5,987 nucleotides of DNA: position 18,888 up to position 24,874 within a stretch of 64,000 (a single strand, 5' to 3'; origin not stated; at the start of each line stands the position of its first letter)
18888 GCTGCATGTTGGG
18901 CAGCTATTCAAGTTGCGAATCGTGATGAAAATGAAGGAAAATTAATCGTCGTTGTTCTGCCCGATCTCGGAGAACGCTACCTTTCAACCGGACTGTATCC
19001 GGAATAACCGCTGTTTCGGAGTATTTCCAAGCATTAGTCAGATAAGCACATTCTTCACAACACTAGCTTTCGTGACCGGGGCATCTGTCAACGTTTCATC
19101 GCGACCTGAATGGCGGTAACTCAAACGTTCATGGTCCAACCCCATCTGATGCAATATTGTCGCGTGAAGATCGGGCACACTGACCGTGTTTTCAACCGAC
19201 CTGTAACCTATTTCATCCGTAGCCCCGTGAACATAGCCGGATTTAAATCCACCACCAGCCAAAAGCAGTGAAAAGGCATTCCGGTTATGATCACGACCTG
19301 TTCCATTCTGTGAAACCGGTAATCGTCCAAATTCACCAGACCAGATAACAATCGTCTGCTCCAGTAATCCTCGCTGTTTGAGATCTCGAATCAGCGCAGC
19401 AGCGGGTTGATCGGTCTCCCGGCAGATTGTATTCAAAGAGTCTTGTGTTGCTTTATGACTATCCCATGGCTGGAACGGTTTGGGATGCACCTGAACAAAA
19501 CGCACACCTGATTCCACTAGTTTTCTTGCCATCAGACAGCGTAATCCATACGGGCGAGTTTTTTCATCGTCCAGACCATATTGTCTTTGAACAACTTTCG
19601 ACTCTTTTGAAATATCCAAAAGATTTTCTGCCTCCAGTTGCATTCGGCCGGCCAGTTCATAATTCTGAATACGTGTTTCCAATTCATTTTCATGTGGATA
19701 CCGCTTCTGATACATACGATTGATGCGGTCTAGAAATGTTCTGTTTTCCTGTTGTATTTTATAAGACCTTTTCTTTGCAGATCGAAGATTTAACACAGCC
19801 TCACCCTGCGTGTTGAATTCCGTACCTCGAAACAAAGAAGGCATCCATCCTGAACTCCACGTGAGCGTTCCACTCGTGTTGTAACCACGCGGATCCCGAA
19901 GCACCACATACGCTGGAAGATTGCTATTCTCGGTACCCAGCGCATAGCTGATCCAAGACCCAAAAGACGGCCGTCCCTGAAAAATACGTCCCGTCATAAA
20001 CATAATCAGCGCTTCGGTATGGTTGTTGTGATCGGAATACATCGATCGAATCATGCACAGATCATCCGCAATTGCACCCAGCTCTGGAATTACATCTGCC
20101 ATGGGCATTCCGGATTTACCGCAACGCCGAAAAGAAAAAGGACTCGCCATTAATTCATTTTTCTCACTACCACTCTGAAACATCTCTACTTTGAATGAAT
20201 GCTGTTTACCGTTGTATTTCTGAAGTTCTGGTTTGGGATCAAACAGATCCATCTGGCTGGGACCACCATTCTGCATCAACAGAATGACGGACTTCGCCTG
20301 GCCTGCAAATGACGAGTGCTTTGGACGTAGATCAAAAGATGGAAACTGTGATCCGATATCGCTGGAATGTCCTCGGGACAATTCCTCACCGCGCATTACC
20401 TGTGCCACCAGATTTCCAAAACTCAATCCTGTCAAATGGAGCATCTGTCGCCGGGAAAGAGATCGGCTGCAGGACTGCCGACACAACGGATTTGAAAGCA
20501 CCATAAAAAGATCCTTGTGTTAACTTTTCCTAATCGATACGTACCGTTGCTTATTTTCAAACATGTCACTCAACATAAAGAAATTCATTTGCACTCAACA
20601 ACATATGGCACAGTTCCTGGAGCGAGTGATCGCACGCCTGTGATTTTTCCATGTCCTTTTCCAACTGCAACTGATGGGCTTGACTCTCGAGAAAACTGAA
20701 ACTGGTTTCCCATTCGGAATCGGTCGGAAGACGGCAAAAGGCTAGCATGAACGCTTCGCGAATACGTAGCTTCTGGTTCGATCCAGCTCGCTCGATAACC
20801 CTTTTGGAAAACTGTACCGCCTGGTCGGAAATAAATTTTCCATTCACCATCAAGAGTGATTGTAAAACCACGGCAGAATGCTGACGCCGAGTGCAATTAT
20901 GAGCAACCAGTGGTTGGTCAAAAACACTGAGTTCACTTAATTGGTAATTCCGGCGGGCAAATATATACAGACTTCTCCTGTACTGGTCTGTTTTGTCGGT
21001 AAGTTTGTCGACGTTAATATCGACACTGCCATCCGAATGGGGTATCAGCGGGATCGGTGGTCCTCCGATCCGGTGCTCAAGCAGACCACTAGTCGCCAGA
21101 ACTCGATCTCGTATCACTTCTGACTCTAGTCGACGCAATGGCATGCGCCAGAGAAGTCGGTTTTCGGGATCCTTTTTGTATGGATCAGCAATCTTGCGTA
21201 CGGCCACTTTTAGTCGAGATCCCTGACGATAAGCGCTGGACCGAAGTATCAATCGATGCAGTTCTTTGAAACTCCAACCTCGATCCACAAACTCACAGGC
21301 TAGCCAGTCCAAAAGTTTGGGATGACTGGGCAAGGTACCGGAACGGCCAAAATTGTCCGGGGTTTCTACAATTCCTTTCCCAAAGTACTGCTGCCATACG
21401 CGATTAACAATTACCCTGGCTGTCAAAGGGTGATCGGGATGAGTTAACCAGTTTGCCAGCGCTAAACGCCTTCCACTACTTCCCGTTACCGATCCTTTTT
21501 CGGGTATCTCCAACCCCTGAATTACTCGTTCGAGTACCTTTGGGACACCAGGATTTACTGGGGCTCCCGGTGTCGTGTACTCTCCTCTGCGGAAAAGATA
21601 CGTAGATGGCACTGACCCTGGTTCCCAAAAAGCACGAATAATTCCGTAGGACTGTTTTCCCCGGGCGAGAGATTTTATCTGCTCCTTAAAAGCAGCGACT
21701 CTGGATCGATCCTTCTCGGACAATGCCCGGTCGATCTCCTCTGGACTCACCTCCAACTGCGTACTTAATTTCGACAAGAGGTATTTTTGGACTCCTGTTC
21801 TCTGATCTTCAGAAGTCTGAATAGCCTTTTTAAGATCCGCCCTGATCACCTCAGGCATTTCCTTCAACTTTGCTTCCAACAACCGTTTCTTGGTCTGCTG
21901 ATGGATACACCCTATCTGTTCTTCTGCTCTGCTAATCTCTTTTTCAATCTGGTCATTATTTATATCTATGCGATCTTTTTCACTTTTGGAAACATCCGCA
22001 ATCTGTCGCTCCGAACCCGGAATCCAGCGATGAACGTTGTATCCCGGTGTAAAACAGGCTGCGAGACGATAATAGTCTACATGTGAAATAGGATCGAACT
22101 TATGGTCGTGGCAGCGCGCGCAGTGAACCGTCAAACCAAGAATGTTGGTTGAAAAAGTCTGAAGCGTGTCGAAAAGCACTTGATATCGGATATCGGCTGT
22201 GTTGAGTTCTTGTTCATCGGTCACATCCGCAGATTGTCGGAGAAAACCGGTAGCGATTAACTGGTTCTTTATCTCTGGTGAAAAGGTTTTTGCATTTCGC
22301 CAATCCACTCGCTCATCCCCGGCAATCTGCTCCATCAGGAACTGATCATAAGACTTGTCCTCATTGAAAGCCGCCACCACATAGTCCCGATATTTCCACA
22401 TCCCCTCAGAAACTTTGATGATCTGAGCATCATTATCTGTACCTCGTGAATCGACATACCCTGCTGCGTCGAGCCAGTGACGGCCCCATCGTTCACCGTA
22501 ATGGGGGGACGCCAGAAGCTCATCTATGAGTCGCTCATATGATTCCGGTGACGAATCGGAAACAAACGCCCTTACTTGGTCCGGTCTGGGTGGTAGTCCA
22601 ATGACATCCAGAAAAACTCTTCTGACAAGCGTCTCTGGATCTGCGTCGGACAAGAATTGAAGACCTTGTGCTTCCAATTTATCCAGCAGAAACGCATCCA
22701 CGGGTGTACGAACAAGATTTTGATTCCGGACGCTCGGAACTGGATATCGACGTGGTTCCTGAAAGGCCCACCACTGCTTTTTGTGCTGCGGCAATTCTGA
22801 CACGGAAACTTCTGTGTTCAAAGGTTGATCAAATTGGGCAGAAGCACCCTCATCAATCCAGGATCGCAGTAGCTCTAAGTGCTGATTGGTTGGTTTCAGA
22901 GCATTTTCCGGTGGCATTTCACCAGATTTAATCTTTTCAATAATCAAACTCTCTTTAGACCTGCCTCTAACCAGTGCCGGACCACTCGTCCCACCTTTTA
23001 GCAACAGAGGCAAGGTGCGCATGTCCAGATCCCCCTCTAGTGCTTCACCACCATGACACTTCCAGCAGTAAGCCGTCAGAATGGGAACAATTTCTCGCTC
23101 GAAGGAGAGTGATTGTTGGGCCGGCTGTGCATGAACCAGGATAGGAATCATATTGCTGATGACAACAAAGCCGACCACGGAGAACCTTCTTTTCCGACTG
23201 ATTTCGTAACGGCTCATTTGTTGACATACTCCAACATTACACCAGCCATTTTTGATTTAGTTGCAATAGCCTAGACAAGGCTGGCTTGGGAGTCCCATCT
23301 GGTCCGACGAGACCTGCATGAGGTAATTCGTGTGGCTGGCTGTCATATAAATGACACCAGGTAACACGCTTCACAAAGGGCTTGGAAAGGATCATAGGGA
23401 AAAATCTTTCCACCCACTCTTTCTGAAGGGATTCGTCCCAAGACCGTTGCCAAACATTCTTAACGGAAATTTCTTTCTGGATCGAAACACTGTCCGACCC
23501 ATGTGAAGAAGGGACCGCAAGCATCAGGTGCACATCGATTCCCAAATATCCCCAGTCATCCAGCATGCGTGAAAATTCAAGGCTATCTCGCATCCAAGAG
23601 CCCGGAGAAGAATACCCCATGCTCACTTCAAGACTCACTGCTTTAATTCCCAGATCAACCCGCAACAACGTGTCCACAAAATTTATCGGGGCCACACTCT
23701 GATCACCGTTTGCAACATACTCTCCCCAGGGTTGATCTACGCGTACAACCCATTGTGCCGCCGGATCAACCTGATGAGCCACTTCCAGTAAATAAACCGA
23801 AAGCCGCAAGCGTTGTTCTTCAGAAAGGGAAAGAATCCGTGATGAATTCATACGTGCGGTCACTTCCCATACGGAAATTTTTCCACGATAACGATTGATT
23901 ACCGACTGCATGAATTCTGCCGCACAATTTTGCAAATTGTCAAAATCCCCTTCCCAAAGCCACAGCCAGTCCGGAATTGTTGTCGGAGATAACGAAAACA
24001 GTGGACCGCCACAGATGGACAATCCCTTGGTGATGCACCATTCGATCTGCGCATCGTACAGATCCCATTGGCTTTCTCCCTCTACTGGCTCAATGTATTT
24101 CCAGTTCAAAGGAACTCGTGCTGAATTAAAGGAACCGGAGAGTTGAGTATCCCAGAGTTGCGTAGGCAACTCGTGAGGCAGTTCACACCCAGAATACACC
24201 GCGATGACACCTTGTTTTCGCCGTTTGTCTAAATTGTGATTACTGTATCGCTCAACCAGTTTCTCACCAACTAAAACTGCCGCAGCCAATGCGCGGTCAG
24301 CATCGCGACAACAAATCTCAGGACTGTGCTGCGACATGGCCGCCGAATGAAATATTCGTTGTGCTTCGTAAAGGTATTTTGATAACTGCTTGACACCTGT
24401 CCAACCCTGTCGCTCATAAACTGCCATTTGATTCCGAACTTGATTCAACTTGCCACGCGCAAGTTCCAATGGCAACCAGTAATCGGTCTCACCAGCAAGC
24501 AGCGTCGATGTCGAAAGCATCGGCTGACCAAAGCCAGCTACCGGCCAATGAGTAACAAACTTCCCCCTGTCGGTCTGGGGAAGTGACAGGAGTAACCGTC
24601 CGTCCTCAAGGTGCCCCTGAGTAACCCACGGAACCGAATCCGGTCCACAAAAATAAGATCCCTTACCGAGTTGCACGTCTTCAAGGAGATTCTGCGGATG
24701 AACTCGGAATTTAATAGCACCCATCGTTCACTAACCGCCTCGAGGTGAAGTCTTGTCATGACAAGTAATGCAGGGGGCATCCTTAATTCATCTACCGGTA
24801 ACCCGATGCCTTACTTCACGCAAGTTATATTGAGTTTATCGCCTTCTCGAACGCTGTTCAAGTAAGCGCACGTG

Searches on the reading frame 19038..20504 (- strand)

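Call 75: search_protein_families(library=pfam, proteins=[window:19038-20504:-], max_evalue=0.01)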
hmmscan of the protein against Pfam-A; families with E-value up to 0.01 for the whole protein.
window:19038-20504:- (488 aa): 1 family
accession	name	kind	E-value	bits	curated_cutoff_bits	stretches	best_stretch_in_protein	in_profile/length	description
PF07394.17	DUF1501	-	6.8e-138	460.5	27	1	70-483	1-386/390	Protein of unknown function (DUF1501)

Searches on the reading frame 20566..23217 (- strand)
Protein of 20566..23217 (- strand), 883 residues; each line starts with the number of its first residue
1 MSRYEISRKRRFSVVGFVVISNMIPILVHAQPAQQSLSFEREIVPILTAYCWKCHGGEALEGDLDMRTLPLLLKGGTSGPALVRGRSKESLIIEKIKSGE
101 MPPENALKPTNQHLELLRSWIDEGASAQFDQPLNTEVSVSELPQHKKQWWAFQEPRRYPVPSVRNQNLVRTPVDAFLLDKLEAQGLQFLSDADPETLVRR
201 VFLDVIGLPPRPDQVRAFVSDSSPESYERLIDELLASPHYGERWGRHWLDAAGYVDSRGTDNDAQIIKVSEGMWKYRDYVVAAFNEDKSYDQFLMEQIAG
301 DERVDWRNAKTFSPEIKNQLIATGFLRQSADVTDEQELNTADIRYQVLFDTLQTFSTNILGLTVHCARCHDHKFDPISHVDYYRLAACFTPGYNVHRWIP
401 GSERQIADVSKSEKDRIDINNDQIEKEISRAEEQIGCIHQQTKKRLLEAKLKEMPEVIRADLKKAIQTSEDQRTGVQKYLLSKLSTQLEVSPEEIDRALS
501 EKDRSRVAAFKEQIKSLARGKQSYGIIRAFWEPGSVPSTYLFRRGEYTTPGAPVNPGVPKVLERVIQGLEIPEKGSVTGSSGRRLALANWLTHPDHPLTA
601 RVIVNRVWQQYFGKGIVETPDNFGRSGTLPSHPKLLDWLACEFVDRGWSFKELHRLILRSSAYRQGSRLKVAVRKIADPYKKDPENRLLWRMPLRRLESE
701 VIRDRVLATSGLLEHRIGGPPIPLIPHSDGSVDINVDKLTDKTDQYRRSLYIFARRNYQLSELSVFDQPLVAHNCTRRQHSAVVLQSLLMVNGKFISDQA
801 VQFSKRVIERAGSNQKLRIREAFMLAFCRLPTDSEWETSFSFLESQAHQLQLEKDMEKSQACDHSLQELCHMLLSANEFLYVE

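Call 75: search_protein_families(library=pfam, proteins=[window:20566-23217:-], max_evalue=0.01)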
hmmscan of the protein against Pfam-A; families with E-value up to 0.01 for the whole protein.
window:20566-23217:- (883 aa): 3 families
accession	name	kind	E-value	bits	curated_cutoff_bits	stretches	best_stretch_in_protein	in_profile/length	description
PF07587.16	PSD1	-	1.3e-85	287.2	28.5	1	583-841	1-242/244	Protein of unknown function (DUF1553)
PF07583.16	PSCyt2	-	1.3e-73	247.9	29.8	1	172-390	1-205/209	Protein of unknown function (DUF1549)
PF07635.16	PSCyt1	-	8.1e-12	46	22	1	51-104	1-58/59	Planctomycete cytochrome C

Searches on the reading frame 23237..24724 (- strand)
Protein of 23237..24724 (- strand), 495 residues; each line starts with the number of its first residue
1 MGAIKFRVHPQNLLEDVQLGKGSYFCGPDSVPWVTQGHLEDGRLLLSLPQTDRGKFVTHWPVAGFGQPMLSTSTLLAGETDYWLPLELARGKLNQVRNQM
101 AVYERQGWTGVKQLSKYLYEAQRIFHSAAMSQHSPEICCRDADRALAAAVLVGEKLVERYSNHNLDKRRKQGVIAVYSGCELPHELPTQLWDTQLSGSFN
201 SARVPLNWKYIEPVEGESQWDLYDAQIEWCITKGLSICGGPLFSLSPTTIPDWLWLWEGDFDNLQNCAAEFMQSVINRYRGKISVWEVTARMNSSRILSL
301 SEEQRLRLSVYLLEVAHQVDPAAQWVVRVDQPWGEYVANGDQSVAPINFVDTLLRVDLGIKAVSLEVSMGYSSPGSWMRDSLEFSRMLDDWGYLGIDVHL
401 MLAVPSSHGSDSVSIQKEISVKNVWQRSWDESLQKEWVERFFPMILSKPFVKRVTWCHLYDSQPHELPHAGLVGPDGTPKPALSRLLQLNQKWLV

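Call 75: search_protein_families(library=pfam, proteins=[window:23237-24724:-], max_evalue=0.01)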
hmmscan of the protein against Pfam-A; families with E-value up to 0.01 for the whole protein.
window:23237-24724:- (495 aa): 1 family
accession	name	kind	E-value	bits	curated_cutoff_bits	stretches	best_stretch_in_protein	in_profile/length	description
PF00331.26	Glyco_hydro_10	-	0.00012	21.9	22.1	1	207-289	46-126/311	Glycosyl hydrolase family 10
